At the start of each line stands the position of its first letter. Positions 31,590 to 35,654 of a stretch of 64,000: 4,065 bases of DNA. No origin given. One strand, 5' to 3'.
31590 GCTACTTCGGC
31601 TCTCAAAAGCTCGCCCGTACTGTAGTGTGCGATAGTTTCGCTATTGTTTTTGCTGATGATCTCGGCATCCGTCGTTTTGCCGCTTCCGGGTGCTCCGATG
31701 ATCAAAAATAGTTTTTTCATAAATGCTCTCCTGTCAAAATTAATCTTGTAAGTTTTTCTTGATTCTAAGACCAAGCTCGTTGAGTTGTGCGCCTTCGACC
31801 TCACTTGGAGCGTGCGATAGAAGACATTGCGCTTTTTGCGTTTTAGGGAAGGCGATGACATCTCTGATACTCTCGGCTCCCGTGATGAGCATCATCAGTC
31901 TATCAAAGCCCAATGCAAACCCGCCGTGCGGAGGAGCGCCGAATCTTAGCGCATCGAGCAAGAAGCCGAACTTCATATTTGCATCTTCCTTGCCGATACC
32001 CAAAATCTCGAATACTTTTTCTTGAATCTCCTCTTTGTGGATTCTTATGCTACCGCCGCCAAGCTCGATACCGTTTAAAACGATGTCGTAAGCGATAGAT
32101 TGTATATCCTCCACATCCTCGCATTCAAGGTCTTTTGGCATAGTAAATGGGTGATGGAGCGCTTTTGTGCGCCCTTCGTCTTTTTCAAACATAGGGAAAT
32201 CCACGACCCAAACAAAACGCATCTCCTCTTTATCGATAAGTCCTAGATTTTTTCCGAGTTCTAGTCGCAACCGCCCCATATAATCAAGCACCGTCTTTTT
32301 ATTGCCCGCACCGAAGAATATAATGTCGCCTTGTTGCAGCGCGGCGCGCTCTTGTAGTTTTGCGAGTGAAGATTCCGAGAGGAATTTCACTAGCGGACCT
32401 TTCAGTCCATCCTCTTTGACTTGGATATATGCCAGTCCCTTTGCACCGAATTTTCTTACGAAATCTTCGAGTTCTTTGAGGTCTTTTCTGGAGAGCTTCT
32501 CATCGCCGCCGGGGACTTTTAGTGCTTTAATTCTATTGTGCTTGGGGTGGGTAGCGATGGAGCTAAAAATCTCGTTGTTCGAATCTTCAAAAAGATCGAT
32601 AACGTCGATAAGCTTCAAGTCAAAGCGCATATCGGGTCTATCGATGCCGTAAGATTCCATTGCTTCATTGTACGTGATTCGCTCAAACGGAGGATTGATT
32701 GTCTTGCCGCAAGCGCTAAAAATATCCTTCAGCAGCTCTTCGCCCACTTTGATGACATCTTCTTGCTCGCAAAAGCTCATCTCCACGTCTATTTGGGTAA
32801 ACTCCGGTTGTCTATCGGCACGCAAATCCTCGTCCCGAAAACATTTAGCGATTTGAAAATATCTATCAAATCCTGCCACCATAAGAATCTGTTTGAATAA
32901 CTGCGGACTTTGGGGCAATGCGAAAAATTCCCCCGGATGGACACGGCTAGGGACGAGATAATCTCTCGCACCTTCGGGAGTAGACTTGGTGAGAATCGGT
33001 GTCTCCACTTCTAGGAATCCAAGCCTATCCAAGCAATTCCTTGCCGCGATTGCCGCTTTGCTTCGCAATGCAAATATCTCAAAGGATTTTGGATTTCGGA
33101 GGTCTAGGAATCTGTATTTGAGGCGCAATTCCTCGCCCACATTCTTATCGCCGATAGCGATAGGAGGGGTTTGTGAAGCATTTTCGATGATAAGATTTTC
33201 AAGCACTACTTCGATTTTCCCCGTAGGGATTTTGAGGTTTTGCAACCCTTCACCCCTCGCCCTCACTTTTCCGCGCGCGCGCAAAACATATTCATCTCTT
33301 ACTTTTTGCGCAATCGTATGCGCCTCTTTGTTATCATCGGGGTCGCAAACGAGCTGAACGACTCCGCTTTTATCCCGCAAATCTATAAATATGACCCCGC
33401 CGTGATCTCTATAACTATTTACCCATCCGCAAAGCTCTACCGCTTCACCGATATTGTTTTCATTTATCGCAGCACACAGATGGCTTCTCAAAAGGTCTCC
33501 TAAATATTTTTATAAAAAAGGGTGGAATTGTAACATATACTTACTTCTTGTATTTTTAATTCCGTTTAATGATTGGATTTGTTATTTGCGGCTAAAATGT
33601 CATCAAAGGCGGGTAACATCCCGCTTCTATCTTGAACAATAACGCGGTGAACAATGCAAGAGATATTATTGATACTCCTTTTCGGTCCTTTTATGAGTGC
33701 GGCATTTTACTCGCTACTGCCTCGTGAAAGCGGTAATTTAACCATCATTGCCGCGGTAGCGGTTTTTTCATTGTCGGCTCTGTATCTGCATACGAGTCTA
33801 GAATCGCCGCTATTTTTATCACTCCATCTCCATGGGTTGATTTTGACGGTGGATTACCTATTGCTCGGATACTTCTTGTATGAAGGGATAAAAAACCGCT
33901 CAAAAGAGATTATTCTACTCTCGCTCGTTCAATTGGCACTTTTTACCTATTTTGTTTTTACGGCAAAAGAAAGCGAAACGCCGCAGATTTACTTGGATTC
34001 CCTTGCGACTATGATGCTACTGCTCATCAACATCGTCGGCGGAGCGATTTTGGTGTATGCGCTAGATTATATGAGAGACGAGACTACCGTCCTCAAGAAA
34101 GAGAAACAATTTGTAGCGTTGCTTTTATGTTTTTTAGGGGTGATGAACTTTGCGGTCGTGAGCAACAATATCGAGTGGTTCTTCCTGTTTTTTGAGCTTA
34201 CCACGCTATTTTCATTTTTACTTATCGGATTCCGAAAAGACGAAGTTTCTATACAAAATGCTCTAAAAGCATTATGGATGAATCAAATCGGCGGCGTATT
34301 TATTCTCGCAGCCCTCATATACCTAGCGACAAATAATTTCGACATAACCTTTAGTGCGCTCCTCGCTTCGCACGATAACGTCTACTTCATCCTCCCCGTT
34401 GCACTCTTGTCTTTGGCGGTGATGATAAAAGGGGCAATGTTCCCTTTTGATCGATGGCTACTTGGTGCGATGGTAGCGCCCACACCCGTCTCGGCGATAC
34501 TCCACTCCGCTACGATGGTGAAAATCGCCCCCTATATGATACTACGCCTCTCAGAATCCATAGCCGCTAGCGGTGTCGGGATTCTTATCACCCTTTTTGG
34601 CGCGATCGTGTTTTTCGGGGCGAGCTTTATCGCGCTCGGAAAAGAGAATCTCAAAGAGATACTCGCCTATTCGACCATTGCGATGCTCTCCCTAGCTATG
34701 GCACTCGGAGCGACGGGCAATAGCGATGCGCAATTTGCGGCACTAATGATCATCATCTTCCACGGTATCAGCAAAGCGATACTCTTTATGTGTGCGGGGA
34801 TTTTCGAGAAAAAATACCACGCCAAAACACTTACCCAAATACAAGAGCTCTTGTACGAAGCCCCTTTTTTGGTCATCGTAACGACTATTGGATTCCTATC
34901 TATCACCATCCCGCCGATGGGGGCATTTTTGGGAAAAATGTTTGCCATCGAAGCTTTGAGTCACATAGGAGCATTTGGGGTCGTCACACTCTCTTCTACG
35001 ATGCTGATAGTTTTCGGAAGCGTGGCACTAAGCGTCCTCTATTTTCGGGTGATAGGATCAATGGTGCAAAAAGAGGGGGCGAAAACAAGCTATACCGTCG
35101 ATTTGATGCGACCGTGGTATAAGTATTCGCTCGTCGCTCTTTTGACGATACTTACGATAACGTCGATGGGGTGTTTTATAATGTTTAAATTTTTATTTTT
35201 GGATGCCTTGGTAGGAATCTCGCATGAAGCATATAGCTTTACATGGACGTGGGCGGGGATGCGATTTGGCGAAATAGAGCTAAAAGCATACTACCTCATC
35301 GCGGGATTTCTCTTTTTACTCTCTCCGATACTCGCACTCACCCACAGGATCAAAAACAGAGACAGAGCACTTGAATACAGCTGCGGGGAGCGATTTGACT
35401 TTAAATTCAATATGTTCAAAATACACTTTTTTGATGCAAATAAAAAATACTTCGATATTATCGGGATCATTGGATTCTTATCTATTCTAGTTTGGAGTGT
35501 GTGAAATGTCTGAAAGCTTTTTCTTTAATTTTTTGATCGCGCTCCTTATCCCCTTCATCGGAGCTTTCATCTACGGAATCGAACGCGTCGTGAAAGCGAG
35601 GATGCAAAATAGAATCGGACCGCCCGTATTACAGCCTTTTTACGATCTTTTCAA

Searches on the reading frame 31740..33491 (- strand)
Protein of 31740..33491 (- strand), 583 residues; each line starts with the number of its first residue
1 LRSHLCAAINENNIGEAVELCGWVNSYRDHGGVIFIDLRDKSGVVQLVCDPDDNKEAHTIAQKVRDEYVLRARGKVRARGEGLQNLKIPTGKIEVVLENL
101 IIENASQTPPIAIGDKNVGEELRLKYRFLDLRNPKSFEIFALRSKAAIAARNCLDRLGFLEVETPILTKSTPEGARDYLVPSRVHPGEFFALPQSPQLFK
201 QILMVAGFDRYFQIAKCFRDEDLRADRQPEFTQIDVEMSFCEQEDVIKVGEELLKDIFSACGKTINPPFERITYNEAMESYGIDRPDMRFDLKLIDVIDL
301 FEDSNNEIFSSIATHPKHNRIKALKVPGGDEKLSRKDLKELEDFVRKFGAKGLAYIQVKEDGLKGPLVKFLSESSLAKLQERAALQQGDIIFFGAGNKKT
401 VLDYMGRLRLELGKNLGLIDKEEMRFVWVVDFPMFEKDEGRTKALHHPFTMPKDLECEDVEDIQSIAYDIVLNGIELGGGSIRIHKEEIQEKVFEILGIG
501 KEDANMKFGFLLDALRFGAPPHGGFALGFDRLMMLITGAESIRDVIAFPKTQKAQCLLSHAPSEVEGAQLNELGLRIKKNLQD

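Call 60: search_protein_families(library=pfam, proteins=[window:31740-33491:-], max_evalue=0.00001)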
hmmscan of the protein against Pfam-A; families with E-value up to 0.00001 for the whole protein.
window:31740-33491:- (583 aa): 3 families
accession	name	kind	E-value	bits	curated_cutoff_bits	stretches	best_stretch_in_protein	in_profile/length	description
PF00152.25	tRNA-synt_2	-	1.9e-125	418.5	25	1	120-552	2-308/308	tRNA synthetases class II (D, K and N)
PF02938.19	GAD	-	1.4e-28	99.4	23.4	1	318-405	8-95/95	GAD domain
PF01336.31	tRNA_anti-codon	-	8.5e-17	61.3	27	1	18-99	1-71/75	OB-fold nucleic acid binding domain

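Call 91: find_homologous_proteins(query=window:31740-33491:-, max_evalue=1e-50)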
Query window:31740-33491:- (583 aa): 8000 proteins with E <= 1e-50 among 8000 candidates; the best 120 are listed.
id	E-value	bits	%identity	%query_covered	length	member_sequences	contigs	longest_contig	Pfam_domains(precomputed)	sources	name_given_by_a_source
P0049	0.0e+0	1318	100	100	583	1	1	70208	PF01336.32,PF02938.20,PF00152.26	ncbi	-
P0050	0.0e+0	1194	90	100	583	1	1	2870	PF01409.26,PF01336.32,PF02938.20,PF00152.26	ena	-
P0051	0.0e+0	1015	76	100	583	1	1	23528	PF01336.32,PF02938.20,PF00152.26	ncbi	-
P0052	2.7e-292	989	74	99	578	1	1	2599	PF01409.26,PF01336.32,PF02938.20,PF00152.26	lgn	-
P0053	3.5e-292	988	73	99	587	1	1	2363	PF01336.32,PF02938.20,PF00152.26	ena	-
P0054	1.2e-291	987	73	99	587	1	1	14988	PF01336.32,PF02938.20,PF00152.26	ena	-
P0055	6.5e-291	984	73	100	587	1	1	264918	PF01336.32,PF02938.20,PF00152.26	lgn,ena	-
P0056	1.5e-290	983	72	99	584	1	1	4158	PF01336.32,PF02938.20,PF00152.26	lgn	-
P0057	2.2e-290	982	73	100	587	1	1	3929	PF01336.32,PF02938.20,PF00152.26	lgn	-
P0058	2.4e-290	982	73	99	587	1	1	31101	PF01336.32,PF02938.20,PF00152.26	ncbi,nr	ncbi:MAG: aspartate--tRNA ligase [Epsilonproteobacteria bacterium]|nr:aspartate--tRNA ligase [Campyl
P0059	4.8e-290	981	73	99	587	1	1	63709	PF01336.32,PF02938.20,PF00152.26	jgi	-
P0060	1.1e-289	980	73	99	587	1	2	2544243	PF01409.26,PF01336.32,PF02938.20,PF00152.26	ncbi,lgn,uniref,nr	ncbi:aspartate--tRNA ligase [Hydrogenimonas thermophila]|uniref:aspartate--tRNA ligase n=1 Tax=Hydro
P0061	1.5e-289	980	73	99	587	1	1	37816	PF01336.32,PF02938.20,PF00152.26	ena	-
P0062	2.2e-289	979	73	99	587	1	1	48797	PF01336.32,PF02938.20,PF00152.26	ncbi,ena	-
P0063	3.0e-289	979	73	99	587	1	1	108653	PF01336.32,PF02938.20,PF00152.26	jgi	-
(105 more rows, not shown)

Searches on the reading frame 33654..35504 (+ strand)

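Call 60: search_protein_families(library=pfam, proteins=[window:33654-35504:+], max_evalue=0.00001)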
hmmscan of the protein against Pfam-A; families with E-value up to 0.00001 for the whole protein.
window:33654-35504:+ (616 aa): 2 families
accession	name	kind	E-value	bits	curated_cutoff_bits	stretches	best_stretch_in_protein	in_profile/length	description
PF00361.26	Proton_antipo_M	-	2.4e-44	152.1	21.5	1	170-448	1-288/294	NADH:quinone oxidoreductase/Mrp antiporter, TM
PF00662.26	Proton_antipo_N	-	6e-07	29.7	24.5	1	111-143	12-44/51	NADH-Ubiquinone oxidoreductase (complex I), chain 5 N-terminus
